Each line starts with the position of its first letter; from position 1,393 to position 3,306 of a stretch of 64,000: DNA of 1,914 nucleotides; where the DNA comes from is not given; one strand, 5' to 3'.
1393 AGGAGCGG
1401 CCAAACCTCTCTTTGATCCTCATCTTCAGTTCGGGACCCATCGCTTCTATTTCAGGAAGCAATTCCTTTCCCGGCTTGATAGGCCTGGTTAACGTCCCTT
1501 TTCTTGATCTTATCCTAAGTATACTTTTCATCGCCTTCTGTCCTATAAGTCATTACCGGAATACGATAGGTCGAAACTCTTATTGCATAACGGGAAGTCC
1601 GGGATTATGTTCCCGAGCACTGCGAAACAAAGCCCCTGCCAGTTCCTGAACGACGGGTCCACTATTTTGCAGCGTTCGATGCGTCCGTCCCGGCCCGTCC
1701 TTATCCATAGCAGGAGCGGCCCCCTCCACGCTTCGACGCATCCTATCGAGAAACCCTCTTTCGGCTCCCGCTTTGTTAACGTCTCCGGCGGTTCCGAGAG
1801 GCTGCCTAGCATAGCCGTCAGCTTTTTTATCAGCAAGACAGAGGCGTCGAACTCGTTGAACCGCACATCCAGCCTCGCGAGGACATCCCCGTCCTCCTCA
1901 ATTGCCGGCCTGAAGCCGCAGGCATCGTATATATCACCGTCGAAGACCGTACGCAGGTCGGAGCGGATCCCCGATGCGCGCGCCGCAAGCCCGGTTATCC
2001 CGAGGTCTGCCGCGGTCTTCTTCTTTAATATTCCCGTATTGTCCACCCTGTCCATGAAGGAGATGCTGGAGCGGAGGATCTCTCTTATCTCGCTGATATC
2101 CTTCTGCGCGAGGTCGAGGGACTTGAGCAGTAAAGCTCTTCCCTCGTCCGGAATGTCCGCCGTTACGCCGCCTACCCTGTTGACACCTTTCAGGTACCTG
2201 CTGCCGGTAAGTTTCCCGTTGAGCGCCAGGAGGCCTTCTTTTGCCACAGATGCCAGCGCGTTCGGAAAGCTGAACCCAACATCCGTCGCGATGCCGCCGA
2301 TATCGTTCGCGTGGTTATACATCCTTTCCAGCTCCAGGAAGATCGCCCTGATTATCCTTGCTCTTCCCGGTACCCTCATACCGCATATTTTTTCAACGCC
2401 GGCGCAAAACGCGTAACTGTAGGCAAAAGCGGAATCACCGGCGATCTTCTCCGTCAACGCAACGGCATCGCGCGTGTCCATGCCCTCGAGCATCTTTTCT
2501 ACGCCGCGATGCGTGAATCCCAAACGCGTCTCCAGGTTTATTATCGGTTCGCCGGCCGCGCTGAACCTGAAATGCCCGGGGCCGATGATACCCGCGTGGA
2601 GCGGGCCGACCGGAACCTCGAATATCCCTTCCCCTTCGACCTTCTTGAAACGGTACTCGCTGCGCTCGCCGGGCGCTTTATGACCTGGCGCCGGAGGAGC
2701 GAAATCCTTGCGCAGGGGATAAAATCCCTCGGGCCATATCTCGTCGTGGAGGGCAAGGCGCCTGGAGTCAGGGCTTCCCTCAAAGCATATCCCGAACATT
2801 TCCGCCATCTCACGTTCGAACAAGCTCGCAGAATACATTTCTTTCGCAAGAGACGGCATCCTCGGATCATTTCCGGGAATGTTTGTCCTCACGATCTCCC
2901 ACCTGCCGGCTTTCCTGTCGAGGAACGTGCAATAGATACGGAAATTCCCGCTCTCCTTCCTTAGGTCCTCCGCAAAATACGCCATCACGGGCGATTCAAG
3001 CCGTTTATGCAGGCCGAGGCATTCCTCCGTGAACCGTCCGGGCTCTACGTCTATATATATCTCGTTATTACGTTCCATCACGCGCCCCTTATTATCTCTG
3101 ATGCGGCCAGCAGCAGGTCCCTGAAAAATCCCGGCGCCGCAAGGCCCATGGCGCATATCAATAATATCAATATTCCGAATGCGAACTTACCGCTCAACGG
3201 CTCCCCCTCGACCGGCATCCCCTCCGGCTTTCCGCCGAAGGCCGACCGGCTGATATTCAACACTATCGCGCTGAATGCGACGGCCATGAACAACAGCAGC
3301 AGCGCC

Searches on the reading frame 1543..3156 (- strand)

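Call 74: search_protein_families(library=pfam, proteins=[window:1543-3156:-], max_evalue=0.00001)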
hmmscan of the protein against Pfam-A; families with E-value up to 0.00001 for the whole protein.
window:1543-3156:- (537 aa): 3 families
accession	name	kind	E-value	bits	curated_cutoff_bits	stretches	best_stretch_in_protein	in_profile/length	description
PF00346.24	Complex1_49kDa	-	4.4e-35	121.5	24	1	292-450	1-159/271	Respiratory-chain NADH dehydrogenase, 49 Kd subunit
PF00329.25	Complex1_30kDa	-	4.5e-18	66.4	22.5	1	38-154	4-120/124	Respiratory-chain NADH dehydrogenase, 30 Kd subunit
PF00374.24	NiFeSe_Hases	-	5.8e-10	39.2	25.8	1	217-282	1-66/508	Nickel-dependent hydrogenase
